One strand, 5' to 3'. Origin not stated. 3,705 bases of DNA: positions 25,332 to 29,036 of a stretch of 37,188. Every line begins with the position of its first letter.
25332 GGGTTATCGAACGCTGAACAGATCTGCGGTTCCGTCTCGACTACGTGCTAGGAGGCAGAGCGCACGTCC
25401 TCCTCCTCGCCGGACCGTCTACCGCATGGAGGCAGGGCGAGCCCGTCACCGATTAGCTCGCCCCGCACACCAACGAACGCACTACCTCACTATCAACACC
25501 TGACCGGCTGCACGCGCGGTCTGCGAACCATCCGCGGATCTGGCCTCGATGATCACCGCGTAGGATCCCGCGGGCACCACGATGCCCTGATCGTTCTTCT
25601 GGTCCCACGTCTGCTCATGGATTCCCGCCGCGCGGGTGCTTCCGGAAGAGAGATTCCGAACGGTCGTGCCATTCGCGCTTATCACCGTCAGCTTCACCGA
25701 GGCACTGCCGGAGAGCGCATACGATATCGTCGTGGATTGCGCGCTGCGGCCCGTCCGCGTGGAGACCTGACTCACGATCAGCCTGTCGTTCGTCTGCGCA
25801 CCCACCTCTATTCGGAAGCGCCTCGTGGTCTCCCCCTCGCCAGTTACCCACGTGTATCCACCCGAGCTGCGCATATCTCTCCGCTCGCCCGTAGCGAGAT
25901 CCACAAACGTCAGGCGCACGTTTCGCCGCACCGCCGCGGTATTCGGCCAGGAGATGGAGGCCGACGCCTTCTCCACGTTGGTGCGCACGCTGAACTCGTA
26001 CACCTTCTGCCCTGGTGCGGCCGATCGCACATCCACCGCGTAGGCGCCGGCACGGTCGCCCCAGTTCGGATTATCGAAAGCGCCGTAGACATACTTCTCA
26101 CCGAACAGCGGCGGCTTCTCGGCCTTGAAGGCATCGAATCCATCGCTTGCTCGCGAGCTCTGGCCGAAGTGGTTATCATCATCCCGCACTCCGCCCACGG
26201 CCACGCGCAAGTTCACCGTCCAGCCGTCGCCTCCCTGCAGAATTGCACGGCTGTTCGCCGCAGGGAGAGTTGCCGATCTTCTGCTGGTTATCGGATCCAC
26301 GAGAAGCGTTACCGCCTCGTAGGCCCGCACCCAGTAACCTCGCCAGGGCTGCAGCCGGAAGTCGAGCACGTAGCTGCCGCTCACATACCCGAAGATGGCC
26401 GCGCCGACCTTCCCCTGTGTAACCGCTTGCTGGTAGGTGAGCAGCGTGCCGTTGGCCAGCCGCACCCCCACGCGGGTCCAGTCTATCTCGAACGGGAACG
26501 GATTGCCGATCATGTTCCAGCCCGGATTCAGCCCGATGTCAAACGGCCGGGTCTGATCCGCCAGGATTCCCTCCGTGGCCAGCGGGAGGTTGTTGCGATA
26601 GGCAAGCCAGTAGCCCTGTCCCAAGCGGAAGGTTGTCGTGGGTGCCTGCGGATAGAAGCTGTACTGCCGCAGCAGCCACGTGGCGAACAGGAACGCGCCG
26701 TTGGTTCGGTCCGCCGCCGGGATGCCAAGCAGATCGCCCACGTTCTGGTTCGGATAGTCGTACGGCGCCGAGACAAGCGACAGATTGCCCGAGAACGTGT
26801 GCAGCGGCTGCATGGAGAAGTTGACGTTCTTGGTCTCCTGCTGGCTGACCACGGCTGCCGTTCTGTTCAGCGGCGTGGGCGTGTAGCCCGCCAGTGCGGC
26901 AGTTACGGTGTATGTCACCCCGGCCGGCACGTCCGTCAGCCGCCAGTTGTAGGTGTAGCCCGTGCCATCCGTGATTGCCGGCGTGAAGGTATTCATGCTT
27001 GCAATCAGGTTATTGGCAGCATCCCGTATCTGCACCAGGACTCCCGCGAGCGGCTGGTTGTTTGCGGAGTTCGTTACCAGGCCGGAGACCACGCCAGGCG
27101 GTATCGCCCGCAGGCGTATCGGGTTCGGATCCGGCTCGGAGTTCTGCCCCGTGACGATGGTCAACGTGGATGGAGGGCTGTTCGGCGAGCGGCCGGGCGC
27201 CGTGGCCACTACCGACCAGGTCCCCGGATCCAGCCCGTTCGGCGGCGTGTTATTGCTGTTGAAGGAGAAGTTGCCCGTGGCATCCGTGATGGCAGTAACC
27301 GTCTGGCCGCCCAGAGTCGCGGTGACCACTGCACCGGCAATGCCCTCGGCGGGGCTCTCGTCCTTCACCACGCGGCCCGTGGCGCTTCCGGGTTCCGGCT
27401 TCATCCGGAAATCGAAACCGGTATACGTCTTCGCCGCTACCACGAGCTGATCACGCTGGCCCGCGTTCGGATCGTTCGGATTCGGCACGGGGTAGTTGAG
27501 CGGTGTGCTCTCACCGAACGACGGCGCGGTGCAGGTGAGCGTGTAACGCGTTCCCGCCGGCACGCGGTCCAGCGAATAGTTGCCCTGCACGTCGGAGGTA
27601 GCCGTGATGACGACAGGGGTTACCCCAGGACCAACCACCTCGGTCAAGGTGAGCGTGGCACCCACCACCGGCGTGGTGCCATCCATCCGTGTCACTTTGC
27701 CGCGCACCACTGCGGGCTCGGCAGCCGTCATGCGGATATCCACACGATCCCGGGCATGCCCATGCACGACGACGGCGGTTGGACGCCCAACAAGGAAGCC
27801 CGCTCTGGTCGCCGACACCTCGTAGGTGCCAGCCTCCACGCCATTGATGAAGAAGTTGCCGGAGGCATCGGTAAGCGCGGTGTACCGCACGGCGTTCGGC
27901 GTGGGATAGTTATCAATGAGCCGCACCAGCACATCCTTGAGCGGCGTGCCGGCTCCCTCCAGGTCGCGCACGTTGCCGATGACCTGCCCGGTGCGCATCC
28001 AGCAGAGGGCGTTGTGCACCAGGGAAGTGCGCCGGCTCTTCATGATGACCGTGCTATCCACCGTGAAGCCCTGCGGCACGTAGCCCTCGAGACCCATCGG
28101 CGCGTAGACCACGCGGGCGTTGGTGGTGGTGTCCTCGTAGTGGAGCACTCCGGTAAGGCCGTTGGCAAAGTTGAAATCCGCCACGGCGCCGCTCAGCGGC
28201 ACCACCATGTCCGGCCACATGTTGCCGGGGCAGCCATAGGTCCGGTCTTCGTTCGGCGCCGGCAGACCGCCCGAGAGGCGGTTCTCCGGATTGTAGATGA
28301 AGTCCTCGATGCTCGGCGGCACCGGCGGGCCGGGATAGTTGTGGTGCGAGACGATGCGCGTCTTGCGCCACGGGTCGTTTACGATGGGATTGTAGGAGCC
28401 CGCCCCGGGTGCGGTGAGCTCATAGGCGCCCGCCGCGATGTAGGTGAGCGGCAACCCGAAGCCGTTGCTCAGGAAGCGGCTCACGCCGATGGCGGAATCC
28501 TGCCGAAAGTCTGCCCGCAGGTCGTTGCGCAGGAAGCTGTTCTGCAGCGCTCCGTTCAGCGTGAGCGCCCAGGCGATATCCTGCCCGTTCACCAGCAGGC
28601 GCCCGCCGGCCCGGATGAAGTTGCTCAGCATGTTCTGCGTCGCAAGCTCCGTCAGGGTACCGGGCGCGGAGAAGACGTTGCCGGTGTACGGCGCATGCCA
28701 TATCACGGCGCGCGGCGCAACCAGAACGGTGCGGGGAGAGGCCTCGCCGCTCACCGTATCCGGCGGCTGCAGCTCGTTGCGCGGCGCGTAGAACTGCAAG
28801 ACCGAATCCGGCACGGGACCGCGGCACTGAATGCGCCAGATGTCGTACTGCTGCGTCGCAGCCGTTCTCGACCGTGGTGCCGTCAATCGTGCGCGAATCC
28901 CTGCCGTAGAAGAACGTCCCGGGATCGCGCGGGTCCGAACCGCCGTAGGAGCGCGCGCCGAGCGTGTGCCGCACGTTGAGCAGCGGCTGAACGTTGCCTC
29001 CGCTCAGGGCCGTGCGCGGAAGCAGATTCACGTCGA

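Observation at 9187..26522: Four very large secreted proteins share a ~330-450-aa C-terminal multi-domain cassette (candidate new sorting or anchoring module)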

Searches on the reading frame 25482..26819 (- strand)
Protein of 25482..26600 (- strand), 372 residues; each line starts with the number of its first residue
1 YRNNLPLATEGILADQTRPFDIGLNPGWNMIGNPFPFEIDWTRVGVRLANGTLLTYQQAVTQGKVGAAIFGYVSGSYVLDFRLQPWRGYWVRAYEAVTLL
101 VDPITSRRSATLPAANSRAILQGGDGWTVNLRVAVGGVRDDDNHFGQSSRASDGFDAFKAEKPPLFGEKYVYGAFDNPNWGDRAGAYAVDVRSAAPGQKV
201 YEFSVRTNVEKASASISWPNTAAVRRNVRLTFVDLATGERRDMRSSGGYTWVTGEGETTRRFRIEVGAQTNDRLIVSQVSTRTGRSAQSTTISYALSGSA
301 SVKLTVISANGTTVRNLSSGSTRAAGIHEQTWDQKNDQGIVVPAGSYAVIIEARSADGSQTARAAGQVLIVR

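Call 7: search_solved_structures(query=window:25482-26600:-, max_evalue=1)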
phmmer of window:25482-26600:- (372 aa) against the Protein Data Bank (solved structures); distinct sequences matched with E-value up to 1: 4.
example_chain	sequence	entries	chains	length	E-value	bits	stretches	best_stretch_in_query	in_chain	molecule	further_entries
7eh9_A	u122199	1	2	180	1.8e-06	30.6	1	284-361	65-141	Basal-body rod modification protein FlgD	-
7bhq_A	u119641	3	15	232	4e-06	29.5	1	287-361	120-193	Basal-body rod modification protein FlgD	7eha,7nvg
3osv_A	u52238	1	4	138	0.02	17.3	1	295-358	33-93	Flagellar basal-body rod modification protein FlgD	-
9cp0_B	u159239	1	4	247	0.84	12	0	158-208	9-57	Spike protein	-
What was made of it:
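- On Any described domain family for D1-D2 (Pfam-A, NCBIfam including its C-terminal sorting-domain models, PDB): PDB phmmer gives only FlgD for the CTD (call 7).
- Closest known: FlgD Ig-like domain. Same: The PDB sequence hits are FlgD structures 7eh9 and 7bhq, at E ~1e-6 (call 7).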

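Call 28: predict_structure(alignment_id=A1)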
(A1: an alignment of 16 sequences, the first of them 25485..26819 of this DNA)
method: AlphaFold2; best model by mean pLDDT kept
length: 445 residues; sequences in the alignment: 16
mean_pLDDT: 87.6   pTM: 0.73
mean pLDDT of the five models: 87.6, 87.2, 87.1, 85.5, 80.3
residues with pLDDT >= 90: 273; 70-90: 133; 50-70: 21; < 50: 18
segments of 3 or more residues with pLDDT < 50: 181-196
pLDDT, mean of each block of 10 residues (from residue 1): 81 94 94 92 92 91 95 95 93 96 96 91 94 90 89 92 96 81 37 56 93 92 88 88 93 89 88 95 95 82 92 85 94 95 75 79 88 87 91 63 91 91 87 87 84
secondary structure, 60 per line:
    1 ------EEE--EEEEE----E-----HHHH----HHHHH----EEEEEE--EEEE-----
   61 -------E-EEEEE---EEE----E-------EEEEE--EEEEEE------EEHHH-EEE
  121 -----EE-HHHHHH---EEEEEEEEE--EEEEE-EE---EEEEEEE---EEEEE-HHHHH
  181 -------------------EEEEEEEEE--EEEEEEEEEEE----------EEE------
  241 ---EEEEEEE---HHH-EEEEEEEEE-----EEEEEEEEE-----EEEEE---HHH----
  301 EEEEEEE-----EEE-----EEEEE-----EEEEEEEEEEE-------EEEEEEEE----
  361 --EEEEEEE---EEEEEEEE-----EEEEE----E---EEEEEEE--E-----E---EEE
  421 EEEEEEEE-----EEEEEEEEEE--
elements in order: E7-9 E12-16 H27-30 H35-39 E44-49 E52-55 E70-74 E78-80 E93-97 E100-105 E118-120 H129-134 E138-146 E149-153 E160-166 E170-174 H176-180 E200-208 E211-221 E232-234 E244-250 E258-266 E272-280 E286-290 E301-307 E313-315 E321-325 E331-341 E349-356 E363-369 E373-380 E386-390 E399-405 E418-428 E434-443
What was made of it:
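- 25485..26804 (-): Cassette of protein E/F. D1 is 26292-26804, the disordered R/S/A-rich linker is about 26226-26291, D2 is 25755-26225, and the CTD is 25485-25748 (ends ...LIVR). The AF2 model of the tail has pLDDT 87.6 and pTM 0.73, with linker residues 181-196 below 50 (call 28).
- On T9SS type-A CTD (PF18962 / TIGR04183): AF2 predicts a beta sandwich (call 28).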

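Call 31: fold_search(model_id=the predicted structure, library=pdb)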
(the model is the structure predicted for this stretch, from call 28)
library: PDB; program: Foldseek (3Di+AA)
matches with E <= 10: 1269; with E <= 0.001: 39
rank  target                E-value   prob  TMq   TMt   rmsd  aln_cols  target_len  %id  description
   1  8jmw_A                3.4e-07  1.00  0.19  0.17  15.3       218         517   12  Fibril form of serine peptidase Vpr (released 2023-12-06)
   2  8dh9_B                6.3e-05  0.84  0.16  0.15  28.0       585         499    8  Leptin-bound leptin receptor complex-D3-D7 (released 2023-04-19)
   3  8u01                  8.1e-05  1.00  0.16  0.08  16.0       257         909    9  Crystal Structure of the Glycoside Hydrolase Family 2 TIM Barrel-domain Containing Protein from Phocaeicola plebeius (released 2023-09-27)
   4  6mfa                  1.1e-04  0.97  0.17  0.21  25.9       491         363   10  Fragment of human fibronectin containing the 4th-7th type III domains (released 2019-09-18)
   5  9npb                  1.2e-04  1.00  0.17  0.11  17.2       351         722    8  Crystal structure of the inactive conformation of a glycoside hydrolase (CapGH2b) from the GH2 family in the space group (released 2025-11-12)
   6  7ptp_A                1.4e-04  0.87  0.19  0.12  28.6       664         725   10  In-situ structure of pentameric S-layer protein (released 2021-12-15)
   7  6gvl_A                1.5e-04  1.00  0.17  0.36  15.7       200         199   14  Second pair of Fibronectin type III domains of integrin beta4 bound to the bullous pemphigoid antigen BP230 (BPAG1e) (released 2019-03-20)
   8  6mvg_A                1.8e-04  0.99  0.14  0.11  17.0       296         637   13  Crystal structure of FMN-binding beta-glucuronidase from Ruminococcus gnavus (released 2019-01-30)
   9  3s98                  2.3e-04  1.00  0.17  0.26  19.2       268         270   10  human IFNAR1 (released 2011-08-31)
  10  9npf_C                2.3e-04  0.99  0.17  0.11  17.2       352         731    8  Crystal structure of the inactive conformation of a glycoside hydrolase (CapGH2b) from the GH2 family in the space gro (released 2025-11-12)
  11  9npl_C                2.5e-04  1.00  0.17  0.11  14.3       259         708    8  Crystal structure of the inactive conformation of a glycoside hydrolase (CapGH2b - E553Q Mutant) from the GH2 family i (released 2025-11-12)
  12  9i1y_B                2.8e-04  1.00  0.24  0.36  10.2       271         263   11  WxLIP from Enterococcus faecium (released 2026-01-28)
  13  8dh9_A                2.9e-04  0.72  0.16  0.15  28.7       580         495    8  Leptin-bound leptin receptor complex-D3-D7 (released 2023-04-19)
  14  2jll                  2.9e-04  0.69  0.14  0.16  30.4       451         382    9  Crystal structure of NCAM2 IgIV-FN3II (released 2009-11-17)
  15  9a3v_B                3.6e-04  1.00  0.15  0.32  15.3       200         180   12  Predicted model of tissue transglutaminase 2 (TG2) in complex with plasma fibronectin type III modules 14 and 15 (FNII (released 2024-02-02)
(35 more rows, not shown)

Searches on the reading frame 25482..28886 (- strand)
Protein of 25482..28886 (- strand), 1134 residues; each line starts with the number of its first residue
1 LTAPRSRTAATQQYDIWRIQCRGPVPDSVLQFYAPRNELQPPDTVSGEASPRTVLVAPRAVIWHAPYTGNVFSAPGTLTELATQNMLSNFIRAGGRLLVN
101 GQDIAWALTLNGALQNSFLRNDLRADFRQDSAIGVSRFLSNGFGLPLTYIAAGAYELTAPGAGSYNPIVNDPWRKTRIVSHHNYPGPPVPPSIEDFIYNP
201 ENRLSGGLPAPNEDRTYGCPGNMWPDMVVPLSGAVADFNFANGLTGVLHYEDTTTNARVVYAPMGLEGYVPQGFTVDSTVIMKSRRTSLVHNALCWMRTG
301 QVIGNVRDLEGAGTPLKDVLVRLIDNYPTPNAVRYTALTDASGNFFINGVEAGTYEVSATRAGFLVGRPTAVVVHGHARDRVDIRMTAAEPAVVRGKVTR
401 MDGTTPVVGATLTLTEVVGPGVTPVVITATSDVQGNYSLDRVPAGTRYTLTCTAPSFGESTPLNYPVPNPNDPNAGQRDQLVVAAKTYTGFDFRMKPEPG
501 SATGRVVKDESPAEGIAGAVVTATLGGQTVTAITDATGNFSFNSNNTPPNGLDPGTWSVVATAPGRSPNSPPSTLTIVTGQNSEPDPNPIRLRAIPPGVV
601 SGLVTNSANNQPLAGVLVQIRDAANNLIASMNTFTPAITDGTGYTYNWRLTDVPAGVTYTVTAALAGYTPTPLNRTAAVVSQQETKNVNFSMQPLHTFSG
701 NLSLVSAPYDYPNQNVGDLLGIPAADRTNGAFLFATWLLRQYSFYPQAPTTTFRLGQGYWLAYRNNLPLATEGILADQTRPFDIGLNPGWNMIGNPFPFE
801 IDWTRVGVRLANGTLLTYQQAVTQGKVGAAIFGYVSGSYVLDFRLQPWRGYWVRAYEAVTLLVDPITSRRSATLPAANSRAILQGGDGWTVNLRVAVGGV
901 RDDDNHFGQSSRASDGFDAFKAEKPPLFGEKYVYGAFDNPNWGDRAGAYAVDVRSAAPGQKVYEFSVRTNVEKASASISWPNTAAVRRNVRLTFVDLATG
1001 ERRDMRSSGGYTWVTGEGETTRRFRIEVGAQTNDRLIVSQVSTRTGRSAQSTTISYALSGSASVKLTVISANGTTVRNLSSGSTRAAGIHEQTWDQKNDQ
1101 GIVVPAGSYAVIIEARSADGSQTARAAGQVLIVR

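Call 5: search_protein_families(library=pfam, proteins=[window:25482-28886:-], max_evalue=0.01)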
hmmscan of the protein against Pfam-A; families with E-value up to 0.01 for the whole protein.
window:25482-28886:- (1134 aa): 8 families
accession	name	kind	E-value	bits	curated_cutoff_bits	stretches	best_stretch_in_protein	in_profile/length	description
PF13620.12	CarboxypepD_reg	-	4.2e-31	107.6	32.3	4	302-387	2-82/82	Carboxypeptidase regulatory-like domain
PF13715.12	CarbopepD_reg_2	-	6.1e-14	52.2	32.2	0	600-693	1-77/88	CarboxypepD_reg-like domain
PF17802.7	SpaA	-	2.7e-13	50.3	23.1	0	402-451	11-57/91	Prealbumin-like fold domain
PF17210.9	SdrD_B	-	2.6e-11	44.1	29.7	0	314-361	22-66/112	SdrD B-like domain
PF13860.13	FlgD_ig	-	1.2e-09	38.4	27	1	1047-1118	7-78/79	FlgD Ig-like domain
PF14686.12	fn3_3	-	7.8e-06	26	24.4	1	330-374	22-67/75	Polysaccharide lyase family 4, domain II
PF10029.15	DUF2271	-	0.00012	22.2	27.3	1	1081-1122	68-109/136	Predicted periplasmic protein (DUF2271)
PF11974.14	bMG3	-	0.00062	20.1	34.9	0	604-633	19-48/103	Bacterial alpha-2-macroglobulin MG3 domain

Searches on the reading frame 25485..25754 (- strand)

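Call 83: search_protein_families(library=pfam, proteins=[window:25485-25754:-], max_evalue=10)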
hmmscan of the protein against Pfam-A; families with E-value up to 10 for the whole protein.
window:25485-25754:- (90 aa): 5 families
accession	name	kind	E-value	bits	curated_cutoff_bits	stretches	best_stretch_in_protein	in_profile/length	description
PF13860.13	FlgD_ig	-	1.1e-11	45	27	1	5-74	9-78/79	FlgD Ig-like domain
PF10029.15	DUF2271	-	3.5e-06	27.2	27.3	1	37-78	68-109/136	Predicted periplasmic protein (DUF2271)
PF03947.24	Ribosomal_L2_C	-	0.06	13.8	33.7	1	60-87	11-38/126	Ribosomal Proteins L2, C-terminal domain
PF00801.26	PKD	-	0.078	13.4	23.5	1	62-82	56-76/80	PKD domain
PF01835.25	MG2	-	0.15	12.9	32.8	1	13-76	29-87/96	MG2 domain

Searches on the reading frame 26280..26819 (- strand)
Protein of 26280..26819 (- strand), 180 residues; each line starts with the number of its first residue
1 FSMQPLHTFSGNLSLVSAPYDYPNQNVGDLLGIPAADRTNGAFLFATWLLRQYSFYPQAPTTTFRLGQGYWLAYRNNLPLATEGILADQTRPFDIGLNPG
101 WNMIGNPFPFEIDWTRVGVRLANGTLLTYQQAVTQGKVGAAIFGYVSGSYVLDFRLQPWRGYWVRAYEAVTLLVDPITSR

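Call 49: predict_structure(alignment_id=A4)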
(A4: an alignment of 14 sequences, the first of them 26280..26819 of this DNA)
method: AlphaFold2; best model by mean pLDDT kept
length: 180 residues; sequences in the alignment: 14
mean_pLDDT: 95.6   pTM: 0.89
mean pLDDT of the five models: 95.6, 94.7, 89.7, 75.4, 69.1
residues with pLDDT >= 90: 168; 70-90: 8; 50-70: 4; < 50: 0
segments of 3 or more residues with pLDDT < 50: none
pLDDT, mean of each block of 10 residues (from residue 1): 87 97 96 96 95 95 97 97 96 98 98 97 98 98 96 97 98 86
secondary structure, 60 per line:
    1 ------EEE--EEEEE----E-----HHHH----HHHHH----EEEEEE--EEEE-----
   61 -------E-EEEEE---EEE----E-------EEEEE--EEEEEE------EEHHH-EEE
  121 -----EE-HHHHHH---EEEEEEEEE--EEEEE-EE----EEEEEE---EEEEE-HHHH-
elements in order: E7-9 E12-16 H27-30 H35-39 E44-49 E52-55 E70-74 E78-80 E93-97 E100-105 E118-120 H129-134 E138-146 E149-153 E161-166 E170-174 H176-179
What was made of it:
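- The domain boundaries and confident models come from calls 28 and 49.
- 25485..26804 (-): The D1-only model has pLDDT 95.6 (call 49).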

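Call 52: fold_search(model_id=the predicted structure, library=pdb)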
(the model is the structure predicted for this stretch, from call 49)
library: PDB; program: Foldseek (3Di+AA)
matches with E <= 10: 721; with E <= 0.001: 0
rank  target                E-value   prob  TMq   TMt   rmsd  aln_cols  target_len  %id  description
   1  3zmn_A                2.9e-01  0.06  0.15  0.13  16.6       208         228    7  VP17, a capsid protein of bacteriophage P23-77 (released 2013-05-15)
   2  5w5z_H                3.2e-01  0.06  0.17  0.16  17.1       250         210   10  Crystal structure of BAXP168G in complex with an activating antibody at high resolution (released 2018-06-27)
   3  2vvf_A                3.3e-01  0.06  0.18  0.13  16.5       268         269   10  Crystal structure of the major capsid protein P2 from Bacteriophage PM2 (released 2008-09-16)
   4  4tmz_B                4.1e-01  0.38  0.22  0.14   5.6        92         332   12  Translation initiation factor eIF5B (517-858) from C. thermophilum, bound to GTPgammaS and potassium (released 2014-09-24)
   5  7pln_A                4.1e-01  0.06  0.16  0.13  14.9       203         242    8  Structure of the APCbeta domain of Plasmodium vivax perforin-like protein 1 (released 2022-06-29)
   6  3zmn_B                4.1e-01  0.05  0.15  0.13  17.3       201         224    9  VP17, a capsid protein of bacteriophage P23-77 (released 2013-05-15)
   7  4jo5                  4.8e-01  0.14  0.18  0.18  14.4       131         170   11  CBM3a-L domain with flanking linkers from scaffoldin cipA of cellulosome of Clostridium thermocellum (released 2013-07-17)
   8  7pln_B                4.8e-01  0.06  0.16  0.13  15.0       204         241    8  Structure of the APCbeta domain of Plasmodium vivax perforin-like protein 1 (released 2022-06-29)
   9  2vve_B                5.0e-01  0.04  0.16  0.12  16.6       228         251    9  Crystal structure of the stem and receptor binding domain of the spike protein P1 from bacteriophage PM2 (released 2008-09-16)
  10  9l24_A                5.3e-01  0.06  0.19  0.07  16.5       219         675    9  cryo-EM structure of Vitamin K-dependent gamma-carboxylase complexed with Matrix Gla protein (released 2025-10-22)
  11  9bpu_A                5.9e-01  0.04  0.16  0.15  18.3       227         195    7  Structure of the IFN-lambda4/IFN-lambdaR1/IL-10Rbeta receptor complex with an engineered IL-10Rbeta (released 2025-01-29)
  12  4xvt_L                6.2e-01  0.06  0.17  0.16  16.0       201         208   13  Crystal structure of HIV-1 93TH057 coreE gp120 with antibody 45-VRC01.H01+07.O-863513/45-VRC01.L01+07.O-110653 (VRC07_ (released 2015-07-15)
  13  3fjs_D                6.5e-01  0.14  0.20  0.28   7.3        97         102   12  CRYSTAL STRUCTURE OF A PUTATIVE BIOSYNTHETIC PROTEIN WITH RMLC-LIKE CUPIN FOLD (REUT_B4087) FROM RALSTONIA EUTROPHA JM (released 2009-01-13)
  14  3j31_Q                6.5e-01  0.08  0.23  0.19  16.9       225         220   10  Life in the extremes: atomic structure of Sulfolobus Turreted Icosahedral Virus (released 2013-05-01)
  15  1uij_C                6.5e-01  0.06  0.18  0.11  18.2       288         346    6  Crystal Structure Of Soybean beta-Conglycinin Beta Homotrimer (I122M/K124W) (released 2004-07-16)
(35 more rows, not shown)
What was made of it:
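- On Any described domain family for D1-D2 (Pfam-A, NCBIfam including its C-terminal sorting-domain models, PDB): Foldseek against the PDB with the D1 model gives a best E of 0.29 (call 52).
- Tried and rejected: Foldseek of D1 against the PDB gave nothing significant (call 52).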

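Call 72: fold_search(model_id=the predicted structure, library=viral)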
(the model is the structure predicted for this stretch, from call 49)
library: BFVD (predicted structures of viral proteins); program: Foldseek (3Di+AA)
matches with E <= 10: 589; with E <= 0.001: 1
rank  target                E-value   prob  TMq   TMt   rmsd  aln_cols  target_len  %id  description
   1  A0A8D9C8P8            2.4e-05  1.00  0.64  0.21   4.2       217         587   18  Putative hemin binding protein [uncultured marine phage]
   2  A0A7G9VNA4            1.4e-02  0.23  0.21  0.11  17.1       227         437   12  Uncharacterized protein [Rheinheimera phage vB_RspM_barba_12-8F]
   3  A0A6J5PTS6            6.5e-02  0.07  0.13  0.10  17.4       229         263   10  SET domain containing protein [uncultured Caudovirales phage]
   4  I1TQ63                9.9e-02  0.09  0.17  0.10  36.6       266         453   10  (no name in the UniProt tables at hand)
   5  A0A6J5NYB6            1.0e-01  0.08  0.16  0.14  14.1       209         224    6  Uncharacterized protein [uncultured Caudovirales phage]
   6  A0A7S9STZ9            2.4e-01  0.11  0.13  0.14  13.4        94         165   10  Uncharacterized protein [Virus NIOZ-UU157]
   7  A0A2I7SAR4            2.9e-01  0.11  0.20  0.06  14.3       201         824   10  (no name in the UniProt tables at hand)
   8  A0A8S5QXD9            3.4e-01  0.11  0.18  0.12  14.9       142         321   11  Distal tail protein [Siphoviridae sp. cttWj13]
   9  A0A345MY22            3.8e-01  0.06  0.12  0.14  13.1        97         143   14  (no name in the UniProt tables at hand)
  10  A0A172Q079            3.8e-01  0.03  0.13  0.07  16.7       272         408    8  Uncharacterized protein [Acinetobacter phage vB_AbaM_ME3]
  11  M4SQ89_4              3.8e-01  0.03  0.14  0.03  18.8       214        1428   11  (no name in the UniProt tables at hand)
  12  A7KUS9                4.0e-01  0.05  0.15  0.06  15.7       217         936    8  (no name in the UniProt tables at hand)
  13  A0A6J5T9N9            4.2e-01  0.04  0.15  0.12  19.6       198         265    7  Uncharacterized protein [uncultured Caudovirales phage]
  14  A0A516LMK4            4.6e-01  0.03  0.15  0.04  18.4       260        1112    7  (no name in the UniProt tables at hand)
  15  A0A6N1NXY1            4.6e-01  0.02  0.11  0.03  22.9       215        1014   12  DUF11 domain-containing protein [Tupanvirus soda lake]
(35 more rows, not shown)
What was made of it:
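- Tried and rejected: Foldseek of D1 against BFVD gave one real match to an unnamed 'hemin binding protein' on a marine phage-labelled contig and nothing else (call 72).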
